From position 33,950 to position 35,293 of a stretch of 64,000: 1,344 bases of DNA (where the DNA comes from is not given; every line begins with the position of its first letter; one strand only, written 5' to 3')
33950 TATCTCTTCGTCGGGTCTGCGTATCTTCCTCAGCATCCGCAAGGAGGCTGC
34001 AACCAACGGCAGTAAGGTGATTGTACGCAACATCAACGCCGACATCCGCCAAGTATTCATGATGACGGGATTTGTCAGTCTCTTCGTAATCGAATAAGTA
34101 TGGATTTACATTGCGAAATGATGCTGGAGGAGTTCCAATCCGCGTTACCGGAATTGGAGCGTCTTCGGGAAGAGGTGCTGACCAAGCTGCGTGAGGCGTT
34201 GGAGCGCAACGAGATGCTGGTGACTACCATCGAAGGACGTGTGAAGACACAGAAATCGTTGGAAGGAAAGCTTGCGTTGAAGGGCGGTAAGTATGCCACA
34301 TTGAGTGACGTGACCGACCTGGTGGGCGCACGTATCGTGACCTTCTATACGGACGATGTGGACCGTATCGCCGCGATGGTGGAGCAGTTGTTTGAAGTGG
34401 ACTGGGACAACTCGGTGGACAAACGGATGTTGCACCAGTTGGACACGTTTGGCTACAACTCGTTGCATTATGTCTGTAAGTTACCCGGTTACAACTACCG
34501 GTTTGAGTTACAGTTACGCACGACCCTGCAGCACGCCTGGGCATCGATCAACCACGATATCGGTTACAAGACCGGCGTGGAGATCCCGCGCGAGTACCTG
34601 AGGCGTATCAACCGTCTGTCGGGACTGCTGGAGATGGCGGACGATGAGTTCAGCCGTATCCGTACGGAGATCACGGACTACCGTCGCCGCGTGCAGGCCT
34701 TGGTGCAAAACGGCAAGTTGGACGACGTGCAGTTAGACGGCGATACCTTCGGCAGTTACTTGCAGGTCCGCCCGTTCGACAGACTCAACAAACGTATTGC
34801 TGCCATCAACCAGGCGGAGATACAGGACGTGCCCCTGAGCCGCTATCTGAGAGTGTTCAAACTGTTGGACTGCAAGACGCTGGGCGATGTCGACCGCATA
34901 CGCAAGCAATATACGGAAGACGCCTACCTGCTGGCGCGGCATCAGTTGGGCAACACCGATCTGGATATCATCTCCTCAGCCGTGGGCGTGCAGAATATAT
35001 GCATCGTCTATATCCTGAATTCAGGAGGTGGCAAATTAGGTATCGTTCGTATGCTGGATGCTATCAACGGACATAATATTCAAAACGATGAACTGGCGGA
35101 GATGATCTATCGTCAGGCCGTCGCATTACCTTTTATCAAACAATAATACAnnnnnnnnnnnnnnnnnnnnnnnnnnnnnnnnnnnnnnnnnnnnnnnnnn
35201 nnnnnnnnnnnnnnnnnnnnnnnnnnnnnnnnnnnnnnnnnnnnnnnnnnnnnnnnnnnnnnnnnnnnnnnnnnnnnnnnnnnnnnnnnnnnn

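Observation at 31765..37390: Sigma-less partner-switching module wired to an alarmone synthetase/hydrolase plus kinase/phosphatase cassette (six translationally coupled genes)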

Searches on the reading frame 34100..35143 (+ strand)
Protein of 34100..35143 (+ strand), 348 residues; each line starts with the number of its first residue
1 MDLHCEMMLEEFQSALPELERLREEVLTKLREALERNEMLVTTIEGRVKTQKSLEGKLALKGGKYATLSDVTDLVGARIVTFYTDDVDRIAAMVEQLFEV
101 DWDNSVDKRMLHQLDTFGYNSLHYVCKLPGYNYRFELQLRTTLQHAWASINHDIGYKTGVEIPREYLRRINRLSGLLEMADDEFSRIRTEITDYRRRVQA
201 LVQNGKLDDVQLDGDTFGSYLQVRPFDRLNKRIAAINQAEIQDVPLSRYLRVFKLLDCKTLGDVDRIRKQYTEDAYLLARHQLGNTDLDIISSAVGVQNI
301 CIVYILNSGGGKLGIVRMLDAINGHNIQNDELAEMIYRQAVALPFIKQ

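Call 3: search_protein_families(library=pfam, proteins=[window:34100-35143:+], max_evalue=0.01)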
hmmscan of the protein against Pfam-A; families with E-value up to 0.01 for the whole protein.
window:34100-35143:+ (348 aa): 2 families
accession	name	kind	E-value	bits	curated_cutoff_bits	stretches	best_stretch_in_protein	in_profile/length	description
PF04607.23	RelA_SpoT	-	3e-18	66.6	27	1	46-159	1-111/113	Region found in RelA / SpoT proteins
PF11945.13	WASH_WAHD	-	0.0029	17.5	24.2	0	2-52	12-62/292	WAHD domain of WASH complex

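Call 4: search_protein_families(library=ncbifam, proteins=[window:34100-35143:+], max_evalue=0.01)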
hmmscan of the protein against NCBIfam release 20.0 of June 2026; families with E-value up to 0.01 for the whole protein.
window:34100-35143:+ (348 aa): 2 families
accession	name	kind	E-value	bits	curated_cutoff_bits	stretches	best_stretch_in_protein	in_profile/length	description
NF053588.1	GTPPhKinYjbM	equivalog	1e-16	61.3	320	1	8-194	6-195/201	GTP diphosphokinase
TIGR00691.1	spoT_relA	subfamily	0.00014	20.4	499.2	1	18-149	183-307/687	RelA/SpoT family protein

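Call 7: find_homologous_proteins(query=window:34100-35143:+)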
Query window:34100-35143:+ (348 aa): 5430 proteins with E <= 0.001 among 8000 candidates; the best 120 are listed.
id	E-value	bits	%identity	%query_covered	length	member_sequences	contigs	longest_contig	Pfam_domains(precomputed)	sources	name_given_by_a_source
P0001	1.3e-227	772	100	100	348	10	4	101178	PF04607.24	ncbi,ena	-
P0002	1.3e-224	762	99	100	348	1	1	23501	PF04607.24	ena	-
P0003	5.6e-220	747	96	100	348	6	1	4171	PF04607.24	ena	-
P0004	5.3e-193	658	85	98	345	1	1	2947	PF04607.24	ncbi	-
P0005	6.3e-193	658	85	99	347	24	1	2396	PF04607.24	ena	-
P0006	3.6e-191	652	84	98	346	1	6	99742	PF04607.24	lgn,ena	-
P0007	5.7e-190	649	85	98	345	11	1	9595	PF04607.24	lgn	-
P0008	2.4e-189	646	82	99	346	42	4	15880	PF04607.24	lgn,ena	-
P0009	5.0e-187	639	82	98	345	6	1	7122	PF04607.24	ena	-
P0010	1.2e-186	638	83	98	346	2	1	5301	PF04607.24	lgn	-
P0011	1.7e-185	634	81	98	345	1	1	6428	PF04607.24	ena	-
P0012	3.2e-185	633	80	99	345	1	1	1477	PF04607.24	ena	-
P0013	4.7e-185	632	83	98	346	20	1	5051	PF04607.24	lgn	-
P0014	5.9e-185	632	80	99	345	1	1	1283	PF04607.24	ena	-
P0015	6.0e-185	632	83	97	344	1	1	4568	PF04607.24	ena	-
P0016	6.6e-185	632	80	99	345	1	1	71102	PF04607.24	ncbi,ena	-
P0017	7.8e-185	632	81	99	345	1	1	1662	PF04607.24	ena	-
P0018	1.0e-184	631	81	98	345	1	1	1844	PF04607.24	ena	-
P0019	1.1e-184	631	81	99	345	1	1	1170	PF04607.24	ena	-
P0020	1.8e-184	630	80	98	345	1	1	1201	PF04607.24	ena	-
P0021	3.2e-184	630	80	99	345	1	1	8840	PF04607.24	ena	-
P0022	4.7e-184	629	79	99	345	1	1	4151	PF04607.24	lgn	-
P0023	7.3e-184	628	79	99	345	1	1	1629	PF04607.24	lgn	-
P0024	8.5e-184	628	80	98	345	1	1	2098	PF04607.24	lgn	-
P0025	1.5e-183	627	80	99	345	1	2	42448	PF04607.24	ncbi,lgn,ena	-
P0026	1.6e-183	627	81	98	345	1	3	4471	PF04607.24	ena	-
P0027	1.8e-183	627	81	98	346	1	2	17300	PF04607.24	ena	-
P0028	2.0e-183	627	80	98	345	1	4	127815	PF04607.24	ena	-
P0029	2.4e-183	627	79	99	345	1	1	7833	PF04607.24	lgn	-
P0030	4.1e-183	626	80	98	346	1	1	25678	PF04607.24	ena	-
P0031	4.2e-183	626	79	98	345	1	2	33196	PF04607.24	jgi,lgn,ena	-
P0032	4.4e-183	626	79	99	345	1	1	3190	PF04607.24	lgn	-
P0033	5.0e-183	626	80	99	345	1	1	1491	PF04607.24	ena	-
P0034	5.7e-183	626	80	99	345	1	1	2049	PF04607.24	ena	-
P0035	7.1e-183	625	80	99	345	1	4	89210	PF04607.24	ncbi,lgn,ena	-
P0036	8.4e-183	625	79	98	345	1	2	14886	PF04607.24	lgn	-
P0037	8.8e-183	625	80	98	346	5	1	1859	PF04607.24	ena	-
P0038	9.7e-183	625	80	99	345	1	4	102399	PF04607.24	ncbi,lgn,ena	-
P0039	1.9e-182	624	80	99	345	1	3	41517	PF04607.24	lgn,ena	-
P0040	2.0e-182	624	81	98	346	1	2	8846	PF04607.24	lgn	-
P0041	2.5e-182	623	78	99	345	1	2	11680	PF04607.24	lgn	-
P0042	2.7e-182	623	80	99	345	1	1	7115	PF04607.24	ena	-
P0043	2.7e-182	623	78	99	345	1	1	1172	PF04607.24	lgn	-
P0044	2.9e-182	623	78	99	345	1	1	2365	PF04607.24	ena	-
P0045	3.8e-182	623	80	98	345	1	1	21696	PF04607.24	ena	-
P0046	4.2e-182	623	81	98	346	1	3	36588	PF04607.24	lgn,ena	-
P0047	4.6e-182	623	80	98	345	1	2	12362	PF04607.24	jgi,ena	-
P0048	4.9e-182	622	80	98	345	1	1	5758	PF04607.24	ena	-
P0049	5.1e-182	622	81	98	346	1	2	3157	PF04607.24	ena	-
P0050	9.7e-182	621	78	99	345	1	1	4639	PF04607.24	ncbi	-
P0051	1.1e-181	621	78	99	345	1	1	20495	PF04607.24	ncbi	-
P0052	1.1e-181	621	80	98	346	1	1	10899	PF04607.24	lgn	-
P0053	1.2e-181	621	78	99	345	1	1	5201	PF04607.24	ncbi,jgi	jgi:ppGpp synthetase/RelA/SpoT-type nucleotidyltranferase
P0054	1.3e-181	621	80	99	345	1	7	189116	PF04607.24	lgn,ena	-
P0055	1.3e-181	621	80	98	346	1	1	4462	PF04607.24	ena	-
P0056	1.4e-181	621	80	98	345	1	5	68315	PF04607.24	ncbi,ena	-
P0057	1.4e-181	621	80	98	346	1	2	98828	PF04607.24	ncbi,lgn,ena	-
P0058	1.8e-181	621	80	98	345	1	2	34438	PF04607.24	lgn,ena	-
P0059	2.1e-181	620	78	100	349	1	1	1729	PF04607.24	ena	-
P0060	2.6e-181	620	79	98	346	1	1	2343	PF04607.24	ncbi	-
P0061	2.7e-181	620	83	96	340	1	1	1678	PF04607.24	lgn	-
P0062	2.7e-181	620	78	99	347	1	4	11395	PF04607.24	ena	-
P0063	2.8e-181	620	79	99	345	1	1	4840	PF04607.24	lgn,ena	-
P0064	2.8e-181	620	79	99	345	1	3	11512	PF04607.24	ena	-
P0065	2.8e-181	620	79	99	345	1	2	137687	PF04607.24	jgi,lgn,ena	-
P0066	2.9e-181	620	80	98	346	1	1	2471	PF04607.24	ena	-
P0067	3.1e-181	620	79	99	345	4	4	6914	PF04607.24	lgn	-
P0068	3.1e-181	620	79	98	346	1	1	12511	PF04607.24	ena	-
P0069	3.2e-181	620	80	98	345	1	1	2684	PF04607.24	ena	-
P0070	3.3e-181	620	78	100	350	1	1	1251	PF04607.24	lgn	-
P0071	3.7e-181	620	81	96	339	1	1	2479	PF04607.24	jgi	-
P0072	3.8e-181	619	79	99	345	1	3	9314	PF04607.24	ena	-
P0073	4.5e-181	619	76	100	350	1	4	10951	PF04607.24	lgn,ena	-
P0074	4.8e-181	619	80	98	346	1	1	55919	PF04607.24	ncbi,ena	-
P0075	5.4e-181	619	81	98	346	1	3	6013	PF04607.24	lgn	-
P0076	5.5e-181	619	79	99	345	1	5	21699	PF04607.24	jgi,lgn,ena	jgi:ppGpp synthetase/RelA/SpoT-type nucleotidyltranferase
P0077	5.6e-181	619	77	99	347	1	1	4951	PF04607.24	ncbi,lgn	-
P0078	5.7e-181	619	78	99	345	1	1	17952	PF04607.24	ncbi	-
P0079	5.8e-181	619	79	99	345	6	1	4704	PF04607.24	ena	-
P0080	6.5e-181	619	79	98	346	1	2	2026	PF04607.24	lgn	-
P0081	7.3e-181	619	79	99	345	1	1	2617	PF04607.24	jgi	-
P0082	7.4e-181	619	79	99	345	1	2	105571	PF04607.24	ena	-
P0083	7.5e-181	619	78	99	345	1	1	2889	PF04607.24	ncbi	-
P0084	8.1e-181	618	79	99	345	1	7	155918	PF04607.24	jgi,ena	-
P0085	8.1e-181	618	79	99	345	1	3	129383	PF04607.24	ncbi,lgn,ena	-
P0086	8.1e-181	618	79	99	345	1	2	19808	PF04607.24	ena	-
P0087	8.2e-181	618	80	98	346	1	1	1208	PF04607.24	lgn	-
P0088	8.3e-181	618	79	98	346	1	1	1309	PF04607.24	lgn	-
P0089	9.9e-181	618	79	99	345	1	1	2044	PF04607.24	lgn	-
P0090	9.9e-181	618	79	99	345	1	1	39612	PF04607.24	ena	-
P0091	1.1e-180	618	83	96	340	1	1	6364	PF04607.24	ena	-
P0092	1.1e-180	618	80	98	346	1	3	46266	PF04607.24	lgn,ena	-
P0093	1.1e-180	618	79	98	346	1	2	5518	PF04607.24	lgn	-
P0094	1.1e-180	618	78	99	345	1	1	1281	PF04607.24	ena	-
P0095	1.2e-180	618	76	100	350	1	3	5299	PF04607.24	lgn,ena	-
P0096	1.3e-180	618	76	100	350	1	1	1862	PF04607.24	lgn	-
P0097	1.3e-180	618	79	99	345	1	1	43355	PF04607.24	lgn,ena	-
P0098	1.3e-180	618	80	98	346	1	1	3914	PF04607.24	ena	-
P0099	1.4e-180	618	79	98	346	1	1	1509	PF04607.24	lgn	-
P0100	1.7e-180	617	80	96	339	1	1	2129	PF04607.24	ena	-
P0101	1.7e-180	617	79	99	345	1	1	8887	PF04607.24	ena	-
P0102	1.7e-180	617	79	98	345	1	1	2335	PF04607.24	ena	-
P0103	1.8e-180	617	83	96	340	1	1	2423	PF04607.24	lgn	-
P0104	1.8e-180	617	79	99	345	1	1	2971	PF04607.24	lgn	-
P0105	1.9e-180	617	79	99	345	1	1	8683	PF04607.24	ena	-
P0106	1.9e-180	617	79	99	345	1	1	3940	PF04607.24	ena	-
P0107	1.9e-180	617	79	99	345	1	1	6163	PF04607.24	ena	-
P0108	1.9e-180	617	77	99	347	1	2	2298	PF04607.24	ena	-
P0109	2.0e-180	617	79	99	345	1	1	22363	PF04607.24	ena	-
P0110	2.0e-180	617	78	99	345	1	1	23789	PF04607.24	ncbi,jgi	jgi:ppGpp synthetase/RelA/SpoT-type nucleotidyltranferase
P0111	2.1e-180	617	77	99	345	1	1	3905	PF04607.24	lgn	-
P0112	2.1e-180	617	78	99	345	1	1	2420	PF04607.24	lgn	-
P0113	2.3e-180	617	78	99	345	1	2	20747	PF04607.24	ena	-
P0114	2.3e-180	617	78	99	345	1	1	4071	PF04607.24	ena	-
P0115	2.4e-180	617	78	99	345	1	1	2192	PF04607.24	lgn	-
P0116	2.6e-180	617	77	99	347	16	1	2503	PF04607.24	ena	-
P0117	2.8e-180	617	78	99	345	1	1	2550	PF04607.24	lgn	-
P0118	2.9e-180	617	79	99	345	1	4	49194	PF04607.24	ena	-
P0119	2.9e-180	617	79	99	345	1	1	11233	PF04607.24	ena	-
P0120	3.0e-180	617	80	98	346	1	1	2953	PF04607.24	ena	-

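Call 8: find_encoding_contigs(protein=P0054, flank=8000, max_places=4)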
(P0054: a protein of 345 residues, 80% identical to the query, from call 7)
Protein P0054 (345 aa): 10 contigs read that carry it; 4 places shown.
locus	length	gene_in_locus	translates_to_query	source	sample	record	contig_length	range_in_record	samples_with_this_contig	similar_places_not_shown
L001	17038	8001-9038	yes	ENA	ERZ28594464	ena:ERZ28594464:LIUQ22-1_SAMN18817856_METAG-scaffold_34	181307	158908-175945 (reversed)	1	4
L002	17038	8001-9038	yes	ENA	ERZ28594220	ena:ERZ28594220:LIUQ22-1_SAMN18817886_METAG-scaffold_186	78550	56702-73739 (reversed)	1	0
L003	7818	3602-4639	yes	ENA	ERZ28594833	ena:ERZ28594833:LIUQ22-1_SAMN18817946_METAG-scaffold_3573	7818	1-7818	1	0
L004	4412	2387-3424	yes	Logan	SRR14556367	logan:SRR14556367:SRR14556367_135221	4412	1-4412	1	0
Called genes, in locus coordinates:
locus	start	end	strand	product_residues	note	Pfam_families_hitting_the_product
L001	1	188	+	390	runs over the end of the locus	PF05684:DUF819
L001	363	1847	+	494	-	PF01103:Omp85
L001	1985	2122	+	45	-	-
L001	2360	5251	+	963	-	PF13306:LRR_5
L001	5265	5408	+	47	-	-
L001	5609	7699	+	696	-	PF22673:MCP-like_PDC_1, PF02743:dCache_1 (weak), PF07228:SpoIIE, PF13581:HATPase_c_2, PF02518:HATPase_c (faint)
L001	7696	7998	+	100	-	PF01740:STAS, PF13466:STAS_2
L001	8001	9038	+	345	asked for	PF04607:RelA_SpoT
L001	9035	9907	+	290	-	PF01636:APH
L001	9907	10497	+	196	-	PF13328:HD_4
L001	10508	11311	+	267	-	PF13350:Y_phosphatase3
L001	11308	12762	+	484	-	PF00037:Fer4 (faint), PF01180:DHO_dh, PF01207:Dus, PF12837:Fer4_6 (weak), PF12838:Fer4_7, PF13187:Fer4_9 (weak), PF13237:Fer4_10 (weak), PF14697:Fer4_21, +1 more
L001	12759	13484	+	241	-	PF01171:ATP_bind_3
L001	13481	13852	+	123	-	PF04342:DMT_6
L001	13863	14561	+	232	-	PF02146:SIR2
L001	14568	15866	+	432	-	-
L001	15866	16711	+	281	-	PF01040:UbiA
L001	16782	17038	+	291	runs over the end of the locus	PF00483:NTP_transferase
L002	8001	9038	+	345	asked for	PF04607:RelA_SpoT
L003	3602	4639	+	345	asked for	PF04607:RelA_SpoT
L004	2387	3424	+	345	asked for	PF04607:RelA_SpoT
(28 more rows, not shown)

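Call 9: find_encoding_contigs(protein=P0073, flank=8000, max_places=3)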
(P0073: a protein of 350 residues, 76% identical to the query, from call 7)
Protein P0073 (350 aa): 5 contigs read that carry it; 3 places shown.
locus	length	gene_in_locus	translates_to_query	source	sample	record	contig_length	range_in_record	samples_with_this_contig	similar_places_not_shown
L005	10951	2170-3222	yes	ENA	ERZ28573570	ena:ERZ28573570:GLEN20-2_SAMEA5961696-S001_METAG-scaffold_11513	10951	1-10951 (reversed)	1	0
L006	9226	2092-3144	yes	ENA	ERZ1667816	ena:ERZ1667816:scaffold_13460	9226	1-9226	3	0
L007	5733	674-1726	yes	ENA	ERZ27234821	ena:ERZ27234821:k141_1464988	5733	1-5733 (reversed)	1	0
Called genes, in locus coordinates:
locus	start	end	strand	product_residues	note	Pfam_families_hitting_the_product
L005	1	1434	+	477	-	?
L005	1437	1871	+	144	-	PF13581:HATPase_c_2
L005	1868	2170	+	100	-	PF01740:STAS, PF13466:STAS_2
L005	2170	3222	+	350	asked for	PF04607:RelA_SpoT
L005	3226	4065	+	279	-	PF01636:APH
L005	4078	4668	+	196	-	PF13328:HD_4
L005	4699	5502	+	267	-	PF13350:Y_phosphatase3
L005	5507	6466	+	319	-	PF00962:A_deaminase, PF07969:Amidohydro_3 (weak)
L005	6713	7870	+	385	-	PF17116:T9SS_plug_1st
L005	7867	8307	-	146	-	PF11396:PepSY_like (weak)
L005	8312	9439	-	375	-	PF00342:PGI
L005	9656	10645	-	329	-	PF01210:NAD_Gly3P_dh_N, PF03807:F420_oxidored, PF07479:NAD_Gly3P_dh_C, PF20618:GPD_NAD_C_bact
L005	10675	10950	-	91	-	?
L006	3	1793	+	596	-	?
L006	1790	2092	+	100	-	PF01740:STAS, PF13466:STAS_2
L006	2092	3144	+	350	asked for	PF04607:RelA_SpoT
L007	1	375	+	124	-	?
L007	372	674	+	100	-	PF01740:STAS, PF13466:STAS_2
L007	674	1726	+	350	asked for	PF04607:RelA_SpoT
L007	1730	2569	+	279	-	PF01636:APH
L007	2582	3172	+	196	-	PF13328:HD_4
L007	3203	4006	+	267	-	PF13350:Y_phosphatase3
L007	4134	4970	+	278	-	PF00962:A_deaminase, PF07969:Amidohydro_3 (weak)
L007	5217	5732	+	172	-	?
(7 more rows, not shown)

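Call 14: search_solved_structures(query=window:34100-35143:+, max_evalue=0.01, show_alignments=2)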
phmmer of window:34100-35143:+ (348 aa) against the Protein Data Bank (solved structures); distinct sequences matched with E-value up to 0.01: 8.
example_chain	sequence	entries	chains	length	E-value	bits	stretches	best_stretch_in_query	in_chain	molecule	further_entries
3l9d_A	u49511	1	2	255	2.5e-16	63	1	7-199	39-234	Putative GTP pyrophosphokinase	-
2be3_A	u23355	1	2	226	8.7e-15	57.9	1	3-200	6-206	GTP pyrophosphokinase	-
5f2v_V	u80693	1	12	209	1.9e-12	50.2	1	6-194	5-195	GTP pyrophosphokinase YjbM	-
5ded_D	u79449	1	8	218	2e-12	50.2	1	6-194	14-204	GTP pyrophosphokinase YjbM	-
5dec_A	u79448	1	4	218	2.5e-12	49.8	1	9-194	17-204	GTP pyrophosphokinase YjbM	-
6ewz_A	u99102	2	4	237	1.9e-10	43.7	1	42-193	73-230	GTP pyrophosphokinase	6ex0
6fgj_A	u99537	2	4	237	4e-10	42.6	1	42-193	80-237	GTP pyrophosphokinase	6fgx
6fgk_A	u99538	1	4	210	7.8e-09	38.3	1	44-191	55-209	GTP pyrophosphokinase YwaC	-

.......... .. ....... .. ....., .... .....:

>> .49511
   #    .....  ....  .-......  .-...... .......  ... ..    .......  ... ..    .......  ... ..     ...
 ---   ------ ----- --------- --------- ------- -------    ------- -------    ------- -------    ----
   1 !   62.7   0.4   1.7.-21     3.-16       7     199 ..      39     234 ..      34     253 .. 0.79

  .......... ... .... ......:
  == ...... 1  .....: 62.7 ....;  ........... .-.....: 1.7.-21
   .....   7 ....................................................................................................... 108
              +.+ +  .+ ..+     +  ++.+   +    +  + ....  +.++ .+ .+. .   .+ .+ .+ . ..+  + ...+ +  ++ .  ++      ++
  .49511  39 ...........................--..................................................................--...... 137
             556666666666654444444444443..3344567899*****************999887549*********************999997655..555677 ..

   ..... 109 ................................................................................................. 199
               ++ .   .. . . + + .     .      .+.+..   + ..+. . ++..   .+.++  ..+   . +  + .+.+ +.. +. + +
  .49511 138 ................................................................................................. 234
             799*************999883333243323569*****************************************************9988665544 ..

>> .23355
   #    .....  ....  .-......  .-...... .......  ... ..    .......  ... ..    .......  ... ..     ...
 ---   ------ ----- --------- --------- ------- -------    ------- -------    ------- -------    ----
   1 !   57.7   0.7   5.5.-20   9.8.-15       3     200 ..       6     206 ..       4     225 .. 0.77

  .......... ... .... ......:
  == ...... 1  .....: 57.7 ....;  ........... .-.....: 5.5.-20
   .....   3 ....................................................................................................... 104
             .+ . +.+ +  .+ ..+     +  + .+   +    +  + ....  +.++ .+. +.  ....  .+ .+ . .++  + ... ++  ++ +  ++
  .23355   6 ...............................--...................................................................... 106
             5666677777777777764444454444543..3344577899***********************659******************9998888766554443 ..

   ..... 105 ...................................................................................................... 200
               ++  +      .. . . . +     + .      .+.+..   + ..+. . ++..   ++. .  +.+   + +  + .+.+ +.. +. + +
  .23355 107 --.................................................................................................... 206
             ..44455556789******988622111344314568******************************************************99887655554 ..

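Call 19: search_protein_representatives(protein=window:34100-35143:+)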
Query: 348 residues. Proteins with E-value up to 0.001 (for the whole library): 7666; up to 1e-10: 4434; up to 1e-30: 936. The best 150 are listed.
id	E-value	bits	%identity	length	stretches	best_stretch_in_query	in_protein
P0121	2.4e-130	450.9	79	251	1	1-248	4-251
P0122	8.5e-117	406.3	54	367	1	1-346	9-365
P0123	2.5e-100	352.2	73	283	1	1-213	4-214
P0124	2.8e-96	338.9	93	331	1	7-174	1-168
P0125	4.4e-95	335.0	45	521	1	1-346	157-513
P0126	2.9e-90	319.1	58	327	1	10-256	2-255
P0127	2.4e-88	312.8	60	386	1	1-241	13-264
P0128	1.8e-87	309.9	51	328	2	108-347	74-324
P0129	1.3e-82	294.0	72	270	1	154-347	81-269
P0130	2.9e-81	289.5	60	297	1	18-235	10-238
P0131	1.3e-80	287.4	51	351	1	1-256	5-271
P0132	8.5e-80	284.7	44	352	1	8-322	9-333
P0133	1.1e-79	284.4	55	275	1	1-236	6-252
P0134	1.1e-76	274.5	55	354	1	109-346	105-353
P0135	2.5e-75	270.1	54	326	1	1-222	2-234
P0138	5.5e-72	259.1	39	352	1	1-336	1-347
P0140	2.2e-65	237.4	41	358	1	6-335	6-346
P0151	3.2e-54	200.7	38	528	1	8-304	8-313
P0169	1.1e-48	182.6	37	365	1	8-319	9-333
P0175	4.3e-48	180.5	54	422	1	174-346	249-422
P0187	3.6e-46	174.2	45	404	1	6-250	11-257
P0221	8.5e-44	166.4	43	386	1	15-228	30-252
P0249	1.1e-42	162.8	46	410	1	7-207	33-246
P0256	1.3e-42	162.5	41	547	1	8-235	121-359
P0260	1.7e-42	162.2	43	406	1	13-234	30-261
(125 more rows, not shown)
